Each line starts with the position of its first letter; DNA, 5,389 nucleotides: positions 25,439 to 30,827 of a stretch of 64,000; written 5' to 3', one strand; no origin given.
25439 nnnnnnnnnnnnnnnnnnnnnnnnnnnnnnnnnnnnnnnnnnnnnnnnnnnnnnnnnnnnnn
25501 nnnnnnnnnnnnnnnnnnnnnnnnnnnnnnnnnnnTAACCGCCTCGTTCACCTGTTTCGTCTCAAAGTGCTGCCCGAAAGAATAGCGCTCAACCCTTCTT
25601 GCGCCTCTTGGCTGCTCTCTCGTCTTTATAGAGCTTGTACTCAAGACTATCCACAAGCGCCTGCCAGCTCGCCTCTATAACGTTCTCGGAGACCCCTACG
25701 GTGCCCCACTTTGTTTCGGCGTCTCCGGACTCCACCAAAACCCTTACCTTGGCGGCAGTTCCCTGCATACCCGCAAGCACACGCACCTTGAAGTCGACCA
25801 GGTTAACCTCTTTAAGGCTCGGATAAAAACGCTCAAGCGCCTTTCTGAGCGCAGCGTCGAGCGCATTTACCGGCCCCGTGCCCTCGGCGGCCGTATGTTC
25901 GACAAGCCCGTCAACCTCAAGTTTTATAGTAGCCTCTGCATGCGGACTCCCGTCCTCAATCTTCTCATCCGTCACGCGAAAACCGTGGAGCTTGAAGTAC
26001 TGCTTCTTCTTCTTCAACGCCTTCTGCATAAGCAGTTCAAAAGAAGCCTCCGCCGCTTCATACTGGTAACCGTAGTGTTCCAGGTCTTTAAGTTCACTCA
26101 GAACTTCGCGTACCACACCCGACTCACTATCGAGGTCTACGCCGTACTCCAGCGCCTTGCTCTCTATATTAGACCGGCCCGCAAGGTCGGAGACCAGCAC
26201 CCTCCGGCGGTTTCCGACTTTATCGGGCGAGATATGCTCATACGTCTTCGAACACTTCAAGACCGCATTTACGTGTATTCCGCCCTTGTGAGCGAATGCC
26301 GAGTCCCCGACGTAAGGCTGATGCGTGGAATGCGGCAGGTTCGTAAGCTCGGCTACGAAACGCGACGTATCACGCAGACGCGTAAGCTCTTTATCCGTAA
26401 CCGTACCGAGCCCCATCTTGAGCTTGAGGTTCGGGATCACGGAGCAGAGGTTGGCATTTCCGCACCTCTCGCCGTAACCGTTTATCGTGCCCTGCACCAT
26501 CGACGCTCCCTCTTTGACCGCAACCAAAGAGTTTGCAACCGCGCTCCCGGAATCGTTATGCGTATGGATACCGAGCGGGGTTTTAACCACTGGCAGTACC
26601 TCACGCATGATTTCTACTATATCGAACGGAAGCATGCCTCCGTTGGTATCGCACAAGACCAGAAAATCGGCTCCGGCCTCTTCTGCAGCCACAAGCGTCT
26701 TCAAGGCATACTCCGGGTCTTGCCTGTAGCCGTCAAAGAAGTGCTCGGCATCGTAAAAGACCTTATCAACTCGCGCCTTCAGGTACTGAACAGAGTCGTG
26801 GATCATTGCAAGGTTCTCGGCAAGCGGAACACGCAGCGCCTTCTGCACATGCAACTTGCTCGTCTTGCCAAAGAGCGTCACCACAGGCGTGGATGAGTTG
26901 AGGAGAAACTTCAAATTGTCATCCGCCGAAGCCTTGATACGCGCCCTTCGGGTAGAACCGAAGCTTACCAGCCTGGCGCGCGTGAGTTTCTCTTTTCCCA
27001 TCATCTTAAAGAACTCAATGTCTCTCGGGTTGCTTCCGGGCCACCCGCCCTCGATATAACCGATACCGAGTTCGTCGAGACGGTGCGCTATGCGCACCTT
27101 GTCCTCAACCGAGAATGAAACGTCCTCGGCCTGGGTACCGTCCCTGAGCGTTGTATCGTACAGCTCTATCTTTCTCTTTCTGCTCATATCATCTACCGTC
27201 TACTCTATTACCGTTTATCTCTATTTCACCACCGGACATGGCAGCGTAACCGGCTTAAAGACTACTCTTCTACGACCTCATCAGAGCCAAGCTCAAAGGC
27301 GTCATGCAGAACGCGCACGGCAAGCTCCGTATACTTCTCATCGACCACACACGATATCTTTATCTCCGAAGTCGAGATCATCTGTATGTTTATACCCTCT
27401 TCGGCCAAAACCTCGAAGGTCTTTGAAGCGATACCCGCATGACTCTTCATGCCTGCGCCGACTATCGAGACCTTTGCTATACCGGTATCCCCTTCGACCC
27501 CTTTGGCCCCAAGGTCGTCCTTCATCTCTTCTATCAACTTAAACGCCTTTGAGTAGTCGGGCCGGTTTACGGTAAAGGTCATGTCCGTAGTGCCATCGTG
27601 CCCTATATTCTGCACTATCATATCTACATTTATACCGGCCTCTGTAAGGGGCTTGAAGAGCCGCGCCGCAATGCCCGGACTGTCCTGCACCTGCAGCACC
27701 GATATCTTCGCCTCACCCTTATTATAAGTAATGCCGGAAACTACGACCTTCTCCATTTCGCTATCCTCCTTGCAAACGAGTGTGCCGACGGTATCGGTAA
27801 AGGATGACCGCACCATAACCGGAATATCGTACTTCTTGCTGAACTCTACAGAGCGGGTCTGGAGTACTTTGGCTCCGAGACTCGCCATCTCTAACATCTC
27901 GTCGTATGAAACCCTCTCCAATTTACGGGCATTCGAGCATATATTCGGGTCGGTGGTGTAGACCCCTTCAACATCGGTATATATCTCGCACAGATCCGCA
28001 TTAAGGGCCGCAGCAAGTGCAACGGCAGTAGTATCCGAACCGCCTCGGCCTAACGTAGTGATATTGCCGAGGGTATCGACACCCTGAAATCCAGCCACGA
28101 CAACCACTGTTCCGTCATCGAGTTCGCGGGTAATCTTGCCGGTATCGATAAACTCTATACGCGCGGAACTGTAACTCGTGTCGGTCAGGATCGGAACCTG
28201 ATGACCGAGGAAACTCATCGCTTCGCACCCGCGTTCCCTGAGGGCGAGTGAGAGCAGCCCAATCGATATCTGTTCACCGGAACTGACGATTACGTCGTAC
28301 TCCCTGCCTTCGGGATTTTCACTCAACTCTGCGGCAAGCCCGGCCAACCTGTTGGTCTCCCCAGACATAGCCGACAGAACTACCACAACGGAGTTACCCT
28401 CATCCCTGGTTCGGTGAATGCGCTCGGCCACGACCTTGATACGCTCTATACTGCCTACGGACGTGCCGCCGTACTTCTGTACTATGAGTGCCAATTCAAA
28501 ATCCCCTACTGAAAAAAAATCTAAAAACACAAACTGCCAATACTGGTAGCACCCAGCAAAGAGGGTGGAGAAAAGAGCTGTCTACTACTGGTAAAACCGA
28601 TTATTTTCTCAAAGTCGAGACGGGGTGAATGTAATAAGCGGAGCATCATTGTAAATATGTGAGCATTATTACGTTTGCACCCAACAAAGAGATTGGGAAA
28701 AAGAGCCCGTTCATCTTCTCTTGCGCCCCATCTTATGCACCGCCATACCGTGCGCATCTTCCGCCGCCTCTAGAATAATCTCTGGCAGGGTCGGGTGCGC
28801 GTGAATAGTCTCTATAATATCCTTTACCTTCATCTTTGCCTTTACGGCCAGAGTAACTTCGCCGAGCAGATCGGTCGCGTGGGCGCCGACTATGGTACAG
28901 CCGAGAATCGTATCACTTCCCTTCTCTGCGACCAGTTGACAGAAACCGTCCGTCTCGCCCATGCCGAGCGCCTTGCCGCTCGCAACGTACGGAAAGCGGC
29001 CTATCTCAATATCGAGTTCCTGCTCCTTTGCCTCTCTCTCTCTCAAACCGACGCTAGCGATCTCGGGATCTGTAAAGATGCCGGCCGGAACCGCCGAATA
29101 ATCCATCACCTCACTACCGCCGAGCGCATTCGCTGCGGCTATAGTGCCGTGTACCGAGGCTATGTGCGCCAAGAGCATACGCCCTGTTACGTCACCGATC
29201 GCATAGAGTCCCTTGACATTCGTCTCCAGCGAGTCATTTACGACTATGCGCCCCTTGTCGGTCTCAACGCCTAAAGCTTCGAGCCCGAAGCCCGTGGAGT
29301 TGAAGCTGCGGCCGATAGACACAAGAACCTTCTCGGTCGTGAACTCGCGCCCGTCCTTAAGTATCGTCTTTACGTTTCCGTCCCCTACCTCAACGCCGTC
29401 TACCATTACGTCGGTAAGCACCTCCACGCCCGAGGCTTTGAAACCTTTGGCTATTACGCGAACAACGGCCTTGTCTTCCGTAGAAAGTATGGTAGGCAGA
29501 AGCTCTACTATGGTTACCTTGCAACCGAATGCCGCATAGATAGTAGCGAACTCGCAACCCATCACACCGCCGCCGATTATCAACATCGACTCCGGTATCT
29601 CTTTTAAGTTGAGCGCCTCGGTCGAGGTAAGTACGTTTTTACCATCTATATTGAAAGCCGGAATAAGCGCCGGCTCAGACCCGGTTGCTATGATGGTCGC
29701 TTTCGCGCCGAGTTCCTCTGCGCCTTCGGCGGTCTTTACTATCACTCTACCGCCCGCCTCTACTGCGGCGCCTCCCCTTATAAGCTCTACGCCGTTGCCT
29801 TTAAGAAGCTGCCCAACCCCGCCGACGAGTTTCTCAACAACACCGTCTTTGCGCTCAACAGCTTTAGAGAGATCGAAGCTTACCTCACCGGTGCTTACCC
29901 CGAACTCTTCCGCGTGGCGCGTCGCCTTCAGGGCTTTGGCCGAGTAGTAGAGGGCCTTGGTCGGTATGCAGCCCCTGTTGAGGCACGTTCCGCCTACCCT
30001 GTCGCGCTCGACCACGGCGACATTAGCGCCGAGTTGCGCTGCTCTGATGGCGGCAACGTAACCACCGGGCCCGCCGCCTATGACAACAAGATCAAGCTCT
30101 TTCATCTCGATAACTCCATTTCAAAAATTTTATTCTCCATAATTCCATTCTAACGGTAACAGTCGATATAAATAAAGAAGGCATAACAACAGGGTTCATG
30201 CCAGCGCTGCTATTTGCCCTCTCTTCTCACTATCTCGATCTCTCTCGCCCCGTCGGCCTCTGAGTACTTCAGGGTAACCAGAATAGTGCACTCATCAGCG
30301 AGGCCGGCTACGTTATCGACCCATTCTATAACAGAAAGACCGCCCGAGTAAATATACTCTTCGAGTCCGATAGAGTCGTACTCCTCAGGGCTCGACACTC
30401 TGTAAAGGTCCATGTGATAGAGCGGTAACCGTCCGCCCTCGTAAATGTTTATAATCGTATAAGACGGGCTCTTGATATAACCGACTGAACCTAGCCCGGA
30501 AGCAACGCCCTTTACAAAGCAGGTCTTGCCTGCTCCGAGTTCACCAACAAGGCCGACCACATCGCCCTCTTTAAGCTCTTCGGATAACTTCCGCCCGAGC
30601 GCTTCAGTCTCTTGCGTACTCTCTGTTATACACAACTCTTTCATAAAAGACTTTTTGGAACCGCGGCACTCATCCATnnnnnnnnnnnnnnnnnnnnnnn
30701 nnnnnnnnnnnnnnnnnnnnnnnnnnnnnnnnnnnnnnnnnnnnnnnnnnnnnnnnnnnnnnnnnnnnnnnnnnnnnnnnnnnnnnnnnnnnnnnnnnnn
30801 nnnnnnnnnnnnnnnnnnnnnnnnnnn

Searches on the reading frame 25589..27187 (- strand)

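Call 15: search_protein_families(library=pfam, proteins=[window:25589-27187:-], max_evalue=0.001)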
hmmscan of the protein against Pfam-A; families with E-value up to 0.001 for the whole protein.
window:25589-27187:- (532 aa): 3 families
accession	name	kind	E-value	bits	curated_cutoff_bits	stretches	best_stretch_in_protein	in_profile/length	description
PF00682.25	HMGL-like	-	3.1e-53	181.3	29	1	6-278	1-260/260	HMGL-like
PF08502.15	LeuA_dimer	-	1e-28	100.3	24.9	1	378-518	2-130/131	LeuA allosteric (dimerisation) domain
PF22617.1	HCS_D2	-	9.5e-17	61.6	27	1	293-369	2-77/82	Homocitrate synthase post-HMGL domain-like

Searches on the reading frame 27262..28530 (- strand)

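Call 15: search_protein_families(library=pfam, proteins=[window:27262-28530:-], max_evalue=0.001)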
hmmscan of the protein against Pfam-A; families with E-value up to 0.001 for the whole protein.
window:27262-28530:- (422 aa): 5 families
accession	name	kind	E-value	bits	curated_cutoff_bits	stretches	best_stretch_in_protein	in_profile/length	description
PF00696.33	AA_kinase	-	3.7e-50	171.3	24.9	1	15-242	2-234/234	Amino acid kinase family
PF22468.2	ACT_9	-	6.7e-40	135.1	27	2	354-412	1-61/61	ACT domain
PF13840.12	ACT_7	-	9.5e-26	89.9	27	1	348-410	3-65/65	ACT domain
PF01842.31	ACT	-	6.1e-19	67.9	27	2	280-335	6-63/66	ACT domain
PF22629.2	ACT_AHAS_ss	-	9.7e-05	22.9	27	0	280-338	4-64/67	AHAS small subunit-like ACT domain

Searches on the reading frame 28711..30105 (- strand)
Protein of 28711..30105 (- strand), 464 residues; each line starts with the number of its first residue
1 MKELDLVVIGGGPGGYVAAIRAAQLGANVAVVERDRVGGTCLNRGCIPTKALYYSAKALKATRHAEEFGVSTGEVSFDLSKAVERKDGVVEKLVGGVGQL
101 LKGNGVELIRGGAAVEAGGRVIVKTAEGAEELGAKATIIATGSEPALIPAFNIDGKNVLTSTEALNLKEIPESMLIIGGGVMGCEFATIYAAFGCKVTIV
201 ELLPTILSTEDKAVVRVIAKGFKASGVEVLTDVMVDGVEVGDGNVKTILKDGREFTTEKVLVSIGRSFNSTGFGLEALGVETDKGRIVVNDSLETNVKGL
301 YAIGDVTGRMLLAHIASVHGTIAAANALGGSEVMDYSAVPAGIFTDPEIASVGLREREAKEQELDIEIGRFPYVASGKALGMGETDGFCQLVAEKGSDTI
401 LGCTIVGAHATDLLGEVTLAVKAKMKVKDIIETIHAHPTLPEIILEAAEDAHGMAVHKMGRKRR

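Call 16: search_protein_families(library=pfam, proteins=[window:28711-30105:-], max_evalue=0.001)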
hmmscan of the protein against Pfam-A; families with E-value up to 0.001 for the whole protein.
window:28711-30105:- (464 aa): 12 families
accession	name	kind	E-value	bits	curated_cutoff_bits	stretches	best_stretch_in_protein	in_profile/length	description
PF07992.20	Pyr_redox_2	-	1.2e-65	222.3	26.1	1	5-320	2-291/291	Pyridine nucleotide-disulphide oxidoreductase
PF02852.28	Pyr_redox_dim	-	1.9e-34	118.6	25.3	1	339-447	1-109/110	Pyridine nucleotide-disulphide oxidoreductase, dimerisation domain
PF00070.33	Pyr_redox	-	2.9e-20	73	22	1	174-248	2-77/82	Pyridine nucleotide-disulphide oxidoreductase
PF13738.12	Pyr_redox_3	-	1.4e-12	47.9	30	1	121-304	114-305/305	Pyridine nucleotide-disulphide oxidoreductase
PF01134.28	GIDA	-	9.9e-10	38.5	22.1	1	5-52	1-46/391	Glucose inhibited division protein A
PF03486.20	HI0933_like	-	3e-08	33.8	50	1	5-36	2-33/244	HI0933-like protein Rossmann domain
PF12831.13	FAD_oxidored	-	3.4e-08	33.7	27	1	5-142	1-145/416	FAD dependent oxidoreductase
PF13450.12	NAD_binding_8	-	4.4e-08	33.7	21.9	1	8-43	1-37/68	NAD(P)-binding Rossmann-like domain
PF00890.30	FAD_binding_2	-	2.1e-07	31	20.4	1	5-37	1-33/414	FAD binding domain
PF01266.30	DAO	-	2e-06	28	27.9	0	5-40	1-38/353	FAD dependent oxidoreductase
PF02737.24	3HCDH_N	-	3.8e-05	24.1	22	0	176-220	4-48/180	3-hydroxyacyl-CoA dehydrogenase, NAD binding domain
PF01262.27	AlaDh_PNT_C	-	9.4e-05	22.4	23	0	6-35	31-60/214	Alanine dehydrogenase/PNT, C-terminal domain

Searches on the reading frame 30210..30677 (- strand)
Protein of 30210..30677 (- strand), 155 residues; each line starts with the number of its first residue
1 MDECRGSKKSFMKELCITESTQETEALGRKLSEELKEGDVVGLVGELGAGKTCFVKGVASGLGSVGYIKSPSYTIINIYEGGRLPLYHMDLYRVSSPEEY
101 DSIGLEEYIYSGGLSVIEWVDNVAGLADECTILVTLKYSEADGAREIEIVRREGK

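Call 16: search_protein_families(library=pfam, proteins=[window:30210-30677:-], max_evalue=0.001)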
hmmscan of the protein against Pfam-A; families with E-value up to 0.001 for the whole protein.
window:30210-30677:- (155 aa): 1 family
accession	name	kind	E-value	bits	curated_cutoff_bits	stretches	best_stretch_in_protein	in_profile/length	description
PF02367.23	TsaE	-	5.7e-37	127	26.6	1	19-145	2-126/128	Threonylcarbamoyl adenosine biosynthesis protein TsaE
